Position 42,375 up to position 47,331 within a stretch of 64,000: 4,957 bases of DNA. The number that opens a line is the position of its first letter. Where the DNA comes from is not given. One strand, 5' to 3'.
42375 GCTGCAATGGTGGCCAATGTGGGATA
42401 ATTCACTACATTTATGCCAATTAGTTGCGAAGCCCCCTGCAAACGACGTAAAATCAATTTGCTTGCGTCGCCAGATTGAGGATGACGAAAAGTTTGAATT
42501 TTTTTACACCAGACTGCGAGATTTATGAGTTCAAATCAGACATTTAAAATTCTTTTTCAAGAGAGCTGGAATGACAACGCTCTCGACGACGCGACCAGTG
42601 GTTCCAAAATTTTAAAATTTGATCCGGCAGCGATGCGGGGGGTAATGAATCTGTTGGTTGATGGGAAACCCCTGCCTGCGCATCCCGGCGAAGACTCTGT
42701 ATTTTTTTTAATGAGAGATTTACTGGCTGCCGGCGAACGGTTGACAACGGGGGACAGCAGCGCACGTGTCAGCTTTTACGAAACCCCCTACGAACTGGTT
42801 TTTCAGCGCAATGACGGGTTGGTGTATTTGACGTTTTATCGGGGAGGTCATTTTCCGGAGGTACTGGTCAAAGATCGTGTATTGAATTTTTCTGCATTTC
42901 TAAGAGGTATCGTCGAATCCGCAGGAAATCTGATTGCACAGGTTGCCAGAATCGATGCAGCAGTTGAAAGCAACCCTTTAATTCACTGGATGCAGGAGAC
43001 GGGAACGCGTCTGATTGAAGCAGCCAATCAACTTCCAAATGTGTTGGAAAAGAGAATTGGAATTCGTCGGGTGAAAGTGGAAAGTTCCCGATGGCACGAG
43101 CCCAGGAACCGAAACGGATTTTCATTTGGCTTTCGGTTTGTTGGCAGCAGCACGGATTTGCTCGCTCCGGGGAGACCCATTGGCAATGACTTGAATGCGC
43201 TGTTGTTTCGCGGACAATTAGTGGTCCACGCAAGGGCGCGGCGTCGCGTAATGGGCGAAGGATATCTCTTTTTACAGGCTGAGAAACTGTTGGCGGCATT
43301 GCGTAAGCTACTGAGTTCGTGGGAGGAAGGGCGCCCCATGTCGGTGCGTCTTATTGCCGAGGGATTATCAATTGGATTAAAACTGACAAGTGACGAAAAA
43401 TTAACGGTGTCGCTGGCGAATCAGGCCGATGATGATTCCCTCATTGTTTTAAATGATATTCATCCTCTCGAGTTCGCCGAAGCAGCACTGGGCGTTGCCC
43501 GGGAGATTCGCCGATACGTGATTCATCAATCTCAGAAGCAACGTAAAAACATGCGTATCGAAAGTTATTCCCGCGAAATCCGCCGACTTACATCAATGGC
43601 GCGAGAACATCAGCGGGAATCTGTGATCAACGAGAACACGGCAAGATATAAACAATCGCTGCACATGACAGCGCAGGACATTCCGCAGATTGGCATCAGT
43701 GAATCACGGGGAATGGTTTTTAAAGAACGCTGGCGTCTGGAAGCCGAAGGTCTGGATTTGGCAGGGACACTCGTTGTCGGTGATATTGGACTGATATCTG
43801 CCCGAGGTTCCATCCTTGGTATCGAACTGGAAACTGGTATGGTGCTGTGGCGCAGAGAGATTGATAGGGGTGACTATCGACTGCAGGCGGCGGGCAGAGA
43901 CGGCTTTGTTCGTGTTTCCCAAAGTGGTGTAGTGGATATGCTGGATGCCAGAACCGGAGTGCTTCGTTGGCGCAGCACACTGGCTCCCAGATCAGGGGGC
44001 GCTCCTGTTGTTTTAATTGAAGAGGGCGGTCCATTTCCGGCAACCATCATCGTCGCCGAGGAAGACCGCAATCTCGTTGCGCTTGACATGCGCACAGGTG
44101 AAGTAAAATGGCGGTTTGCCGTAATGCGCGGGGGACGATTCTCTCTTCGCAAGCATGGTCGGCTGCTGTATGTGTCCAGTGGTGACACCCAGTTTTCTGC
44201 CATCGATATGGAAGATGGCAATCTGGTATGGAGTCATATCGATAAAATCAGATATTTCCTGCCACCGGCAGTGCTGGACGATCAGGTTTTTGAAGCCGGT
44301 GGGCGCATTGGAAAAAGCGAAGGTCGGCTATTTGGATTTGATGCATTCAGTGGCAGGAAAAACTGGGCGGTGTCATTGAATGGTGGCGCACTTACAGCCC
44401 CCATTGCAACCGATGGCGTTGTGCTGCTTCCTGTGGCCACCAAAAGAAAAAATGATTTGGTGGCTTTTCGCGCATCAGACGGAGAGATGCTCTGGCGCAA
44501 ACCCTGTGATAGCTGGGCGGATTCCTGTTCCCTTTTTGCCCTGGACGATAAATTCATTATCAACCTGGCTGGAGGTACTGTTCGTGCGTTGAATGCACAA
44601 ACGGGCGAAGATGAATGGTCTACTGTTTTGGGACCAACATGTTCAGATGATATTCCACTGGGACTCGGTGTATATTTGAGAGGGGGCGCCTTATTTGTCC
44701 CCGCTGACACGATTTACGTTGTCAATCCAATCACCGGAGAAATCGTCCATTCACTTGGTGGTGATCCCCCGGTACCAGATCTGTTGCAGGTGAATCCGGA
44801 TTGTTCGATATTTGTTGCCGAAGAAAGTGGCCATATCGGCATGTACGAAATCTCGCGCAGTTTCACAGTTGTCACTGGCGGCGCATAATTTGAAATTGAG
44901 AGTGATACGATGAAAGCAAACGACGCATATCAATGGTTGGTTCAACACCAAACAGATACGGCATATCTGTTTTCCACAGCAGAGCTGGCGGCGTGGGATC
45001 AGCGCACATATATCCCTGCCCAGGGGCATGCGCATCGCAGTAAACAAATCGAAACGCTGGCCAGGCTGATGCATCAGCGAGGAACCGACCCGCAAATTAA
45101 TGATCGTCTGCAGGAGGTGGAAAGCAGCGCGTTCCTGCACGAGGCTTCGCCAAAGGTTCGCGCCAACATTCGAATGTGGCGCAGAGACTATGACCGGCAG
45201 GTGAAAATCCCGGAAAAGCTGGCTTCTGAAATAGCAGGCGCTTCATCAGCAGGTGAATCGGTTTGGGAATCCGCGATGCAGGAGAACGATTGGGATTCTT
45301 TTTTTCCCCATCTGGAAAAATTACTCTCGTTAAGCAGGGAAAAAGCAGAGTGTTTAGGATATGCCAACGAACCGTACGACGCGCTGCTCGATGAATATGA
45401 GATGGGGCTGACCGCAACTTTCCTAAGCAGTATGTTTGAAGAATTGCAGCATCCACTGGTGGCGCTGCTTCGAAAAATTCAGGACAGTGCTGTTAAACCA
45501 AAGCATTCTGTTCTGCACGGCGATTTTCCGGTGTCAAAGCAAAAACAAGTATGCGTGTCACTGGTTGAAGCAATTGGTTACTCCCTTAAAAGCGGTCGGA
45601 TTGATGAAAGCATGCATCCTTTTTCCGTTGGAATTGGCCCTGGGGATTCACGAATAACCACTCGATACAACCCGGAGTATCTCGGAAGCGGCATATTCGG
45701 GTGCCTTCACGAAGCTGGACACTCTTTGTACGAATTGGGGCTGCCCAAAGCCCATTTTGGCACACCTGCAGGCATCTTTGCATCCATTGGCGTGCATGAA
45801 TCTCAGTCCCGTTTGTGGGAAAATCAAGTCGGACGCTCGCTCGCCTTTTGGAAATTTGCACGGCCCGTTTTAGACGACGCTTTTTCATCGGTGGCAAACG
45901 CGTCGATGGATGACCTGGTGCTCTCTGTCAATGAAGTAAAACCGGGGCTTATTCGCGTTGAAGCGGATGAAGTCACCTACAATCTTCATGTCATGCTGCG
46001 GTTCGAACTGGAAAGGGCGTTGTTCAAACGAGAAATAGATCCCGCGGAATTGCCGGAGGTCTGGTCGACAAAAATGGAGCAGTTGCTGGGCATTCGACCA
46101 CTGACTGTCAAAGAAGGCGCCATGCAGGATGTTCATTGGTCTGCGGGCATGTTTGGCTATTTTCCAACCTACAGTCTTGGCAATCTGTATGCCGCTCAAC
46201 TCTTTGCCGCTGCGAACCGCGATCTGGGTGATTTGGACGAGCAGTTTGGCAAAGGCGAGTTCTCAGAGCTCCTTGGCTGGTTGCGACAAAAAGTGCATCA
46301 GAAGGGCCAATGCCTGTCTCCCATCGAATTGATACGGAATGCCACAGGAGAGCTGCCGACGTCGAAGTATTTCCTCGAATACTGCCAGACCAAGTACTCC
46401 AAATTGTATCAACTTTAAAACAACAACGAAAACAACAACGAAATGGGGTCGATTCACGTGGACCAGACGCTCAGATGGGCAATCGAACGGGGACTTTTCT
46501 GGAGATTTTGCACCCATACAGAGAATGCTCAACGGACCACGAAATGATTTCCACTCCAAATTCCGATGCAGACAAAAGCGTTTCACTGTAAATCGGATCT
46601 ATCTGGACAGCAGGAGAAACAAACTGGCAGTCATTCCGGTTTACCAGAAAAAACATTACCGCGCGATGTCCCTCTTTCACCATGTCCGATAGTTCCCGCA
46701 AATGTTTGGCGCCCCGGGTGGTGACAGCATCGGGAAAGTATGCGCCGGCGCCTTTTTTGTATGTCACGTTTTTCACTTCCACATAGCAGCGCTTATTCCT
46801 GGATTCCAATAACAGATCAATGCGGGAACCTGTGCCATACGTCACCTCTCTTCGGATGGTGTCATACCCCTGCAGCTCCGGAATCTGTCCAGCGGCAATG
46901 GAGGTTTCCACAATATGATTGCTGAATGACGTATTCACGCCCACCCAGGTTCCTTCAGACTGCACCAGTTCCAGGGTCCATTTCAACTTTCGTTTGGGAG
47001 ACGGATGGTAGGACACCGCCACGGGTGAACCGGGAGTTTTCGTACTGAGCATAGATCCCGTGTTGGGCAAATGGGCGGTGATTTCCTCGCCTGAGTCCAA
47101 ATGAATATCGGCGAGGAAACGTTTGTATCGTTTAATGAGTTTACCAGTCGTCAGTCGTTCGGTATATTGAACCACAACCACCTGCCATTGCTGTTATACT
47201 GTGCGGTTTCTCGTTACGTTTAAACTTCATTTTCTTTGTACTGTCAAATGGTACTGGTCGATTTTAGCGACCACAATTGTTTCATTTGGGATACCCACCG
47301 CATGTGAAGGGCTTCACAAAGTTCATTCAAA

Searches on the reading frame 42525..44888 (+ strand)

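Call 9: search_protein_families(library=pfam, proteins=[window:42525-44888:+])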
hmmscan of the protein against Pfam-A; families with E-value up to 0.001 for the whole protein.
window:42525-44888:+ (787 aa): 4 families
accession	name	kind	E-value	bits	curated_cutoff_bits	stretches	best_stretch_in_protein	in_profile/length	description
PF13360.13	PQQ_2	-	3.9e-29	102.4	27.6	2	467-571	2-99/233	Outer membrane protein assembly factor BamB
PF13570.13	Beta-prop_ACSF4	-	1.7e-16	61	133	2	464-631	25-186/329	Beta-alanine-activating enzyme, beta-propeller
PF25293.1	Beta-prop_EMC1_N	-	9.4e-11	42.2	34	0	433-530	46-144/219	EMC1 N-terminal beta-propeller domain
PF01011.28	PQQ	-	8.6e-08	31.8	26.7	0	467-615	66-205/595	Glucose/ethanol/alcohol dehydrogenase, beta-propeller domain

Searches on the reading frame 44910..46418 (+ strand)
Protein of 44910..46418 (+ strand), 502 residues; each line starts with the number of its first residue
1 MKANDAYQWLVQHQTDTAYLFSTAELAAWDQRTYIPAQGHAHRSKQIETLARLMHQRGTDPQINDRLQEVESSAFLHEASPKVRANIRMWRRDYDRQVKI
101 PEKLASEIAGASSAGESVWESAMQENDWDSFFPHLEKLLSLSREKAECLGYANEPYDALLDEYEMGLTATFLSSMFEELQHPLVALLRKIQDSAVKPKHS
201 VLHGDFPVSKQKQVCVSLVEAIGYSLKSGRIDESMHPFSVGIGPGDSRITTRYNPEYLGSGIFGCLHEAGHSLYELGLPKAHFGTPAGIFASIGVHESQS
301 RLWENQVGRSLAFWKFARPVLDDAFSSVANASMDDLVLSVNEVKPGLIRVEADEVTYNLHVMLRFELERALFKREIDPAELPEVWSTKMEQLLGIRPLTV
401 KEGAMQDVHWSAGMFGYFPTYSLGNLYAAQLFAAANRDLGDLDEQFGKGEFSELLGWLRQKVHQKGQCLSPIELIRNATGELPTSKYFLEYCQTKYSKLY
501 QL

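Call 9: search_protein_families(library=pfam, proteins=[window:44910-46418:+])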
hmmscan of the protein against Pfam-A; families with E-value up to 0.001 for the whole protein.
window:44910-46418:+ (502 aa): 1 family
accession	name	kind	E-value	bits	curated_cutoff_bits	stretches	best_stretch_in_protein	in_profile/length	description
PF02074.21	Peptidase_M32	-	5.7e-166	553.4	25.1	1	12-496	4-489/489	Carboxypeptidase Taq (M32) metallopeptidase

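Call 11: find_encoding_contigs(protein=window:44910-46418:+, flank=10000, max_places=10)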
Protein window:44910-46418:+ (502 aa): 1 contig read that carries it; 1 place shown.
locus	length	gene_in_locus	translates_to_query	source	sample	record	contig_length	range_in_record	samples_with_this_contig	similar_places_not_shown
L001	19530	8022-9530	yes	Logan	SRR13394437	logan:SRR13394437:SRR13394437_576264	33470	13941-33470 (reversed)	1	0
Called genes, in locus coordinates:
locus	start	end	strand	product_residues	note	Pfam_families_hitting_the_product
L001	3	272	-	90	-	?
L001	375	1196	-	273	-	PF12850:Metallophos_2 (faint), PF00149:Metallophos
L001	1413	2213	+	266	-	PF00027:cNMP_binding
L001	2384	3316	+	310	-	PF00890:FAD_binding_2 (faint), PF01134:GIDA (faint), PF01266:DAO (faint), PF03486:HI0933_like (faint), PF07992:Pyr_redox_2, PF12831:FAD_oxidored (weak), PF13738:Pyr_redox_3, PF00070:Pyr_redox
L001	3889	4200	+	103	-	PF13453:Zn_ribbon_TFIIB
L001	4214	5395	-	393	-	-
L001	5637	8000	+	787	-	PF01011:PQQ (faint), PF07774:EMC1_C (faint), PF13570:Beta-prop_ACSF4, PF25293:Beta-prop_EMC1_N (faint), PF13360:PQQ_2, PF13570:Beta-prop_ACSF4 (weak), PF13360:PQQ_2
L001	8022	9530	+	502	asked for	PF02074:Peptidase_M32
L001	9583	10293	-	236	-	PF17746:SfsA_N, PF03749:SfsA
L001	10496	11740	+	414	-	PF00072:Response_reg, PF00512:HisKA, PF02518:HATPase_c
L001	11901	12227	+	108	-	-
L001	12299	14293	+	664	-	PF02518:HATPase_c, PF00072:Response_reg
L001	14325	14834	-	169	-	PF01202:SKI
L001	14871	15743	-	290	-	PF08501:Shikimate_dh_N, PF18317:SDH_C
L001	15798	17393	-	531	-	PF00682:HMGL-like, PF22617:HCS_D2, PF08502:LeuA_dimer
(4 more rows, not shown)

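Call 12: find_related_loci(query=window:44910-46418:+, collection=genome_contigs, flank=10000)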
Query window:44910-46418:+ (502 aa) in genome_contigs; peptide patterns used: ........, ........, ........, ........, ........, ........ (x = any residue, [..] = any of these).
184 stretches matched a pattern; 128 encode a relative of the query (tblastn E <= 1e-3); the best 80 are kept; 80 distinct loci.
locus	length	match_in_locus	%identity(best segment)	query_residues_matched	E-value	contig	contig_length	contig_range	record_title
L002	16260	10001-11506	71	1-502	0e+0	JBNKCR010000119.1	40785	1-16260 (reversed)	MAG: Polyangia bacterium isolate F1F2.bin.2.orig k141_2079506, whole genome shotgun sequence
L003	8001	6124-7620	49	1-499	7e-169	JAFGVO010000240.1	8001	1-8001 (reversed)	MAG: Deltaproteobacteria bacterium isolate ZodW_Metabat.174 k87_12058147, whole genome shotgun sequence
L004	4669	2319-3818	48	1-500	1e-160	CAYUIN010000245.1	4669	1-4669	MAG TPA_asm: uncultured Desulfocurvus sp. isolate SRP304446_co1_86 genome assembly, contig: NODE_12724_length_4669_cov_9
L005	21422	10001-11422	42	20-496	3e-120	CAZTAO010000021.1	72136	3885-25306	MAG TPA_asm: uncultured bacterium isolate SRP272421_co2_808 genome assembly, contig: NODE_494_length_72136_cov_7.173638,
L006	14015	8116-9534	42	29-500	5e-114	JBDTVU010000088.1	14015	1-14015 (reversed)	MAG: Betaproteobacteria bacterium isolate cluster3_bin.75 NODE_17642_length_14015_cov_39.513539, whole genome shotgun se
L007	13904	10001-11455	39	6-497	5e-109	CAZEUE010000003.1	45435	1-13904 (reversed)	MAG TPA_asm: uncultured Bifidobacterium sp. isolate binchicken_co334_25 genome assembly, contig: NODE_1220_length_45435_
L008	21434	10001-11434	40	20-497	2e-104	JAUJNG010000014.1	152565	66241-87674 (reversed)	MAG: Abditibacterium sp. isolate YX2bin22 opera_contig_220, whole genome shotgun sequence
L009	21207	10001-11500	37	2-500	5e-104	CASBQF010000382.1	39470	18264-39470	MAG: uncultured cyanobacterium isolate PMM_0080 genome assembly, contig: PMM_0080_000000000382, whole genome shotgun seq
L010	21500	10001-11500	37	2-500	2e-104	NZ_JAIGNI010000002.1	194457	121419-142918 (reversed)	Lyngbya sp. CCAP 1446/10 scaffold2_cov0, whole genome shotgun sequence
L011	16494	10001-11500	37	2-500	1e-103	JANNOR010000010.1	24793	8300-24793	MAG: Cyanobacteria bacterium SOY_34_metabat_3 SOY_34_k141_203394, whole genome shotgun sequence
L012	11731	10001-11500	38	2-500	2e-103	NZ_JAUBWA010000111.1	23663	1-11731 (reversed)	Microcoleus sp. A003_D6 NODE_233_length_23663_cov_35.312601, whole genome shotgun sequence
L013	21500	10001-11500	37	2-500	6e-103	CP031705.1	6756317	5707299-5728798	Microcoleus vaginatus HSN003, whole genome shotgun sequence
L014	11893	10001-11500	38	2-500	5e-103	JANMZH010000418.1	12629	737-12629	MAG: Microcoleus sp. OTE_8_concoct_300 OTE_8_k141_60144, whole genome shotgun sequence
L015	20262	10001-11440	38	24-502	2e-102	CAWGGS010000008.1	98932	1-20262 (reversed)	MAG: uncultured delta proteobacterium isolate MFD02923.bin.1.89 genome assembly, contig: contig_18174, whole genome shot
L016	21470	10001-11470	37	6-496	2e-102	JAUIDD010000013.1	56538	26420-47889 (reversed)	MAG: Gammaproteobacteria bacterium isolate 7_bin.57 NODE_847_length_56538_cov_1.552516, whole genome shotgun sequence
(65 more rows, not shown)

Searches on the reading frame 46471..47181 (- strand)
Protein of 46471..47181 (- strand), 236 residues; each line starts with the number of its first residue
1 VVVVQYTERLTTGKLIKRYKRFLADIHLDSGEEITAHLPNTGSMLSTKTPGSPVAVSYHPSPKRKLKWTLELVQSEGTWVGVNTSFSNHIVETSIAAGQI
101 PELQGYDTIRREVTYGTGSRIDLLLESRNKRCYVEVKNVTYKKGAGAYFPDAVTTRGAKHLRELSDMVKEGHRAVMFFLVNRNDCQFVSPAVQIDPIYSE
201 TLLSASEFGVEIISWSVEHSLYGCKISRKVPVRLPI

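Call 9: search_protein_families(library=pfam, proteins=[window:46471-47181:-])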
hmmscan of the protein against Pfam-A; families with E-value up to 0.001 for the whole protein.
window:46471-47181:- (236 aa): 2 families
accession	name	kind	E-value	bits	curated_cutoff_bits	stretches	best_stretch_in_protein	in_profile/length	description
PF03749.19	SfsA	-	2.7e-47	160.5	22.8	1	86-219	2-134/138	Sugar fermentation stimulation protein RE domain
PF17746.7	SfsA_N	-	7.7e-24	84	25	1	16-82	1-63/63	SfsA N-terminal OB domain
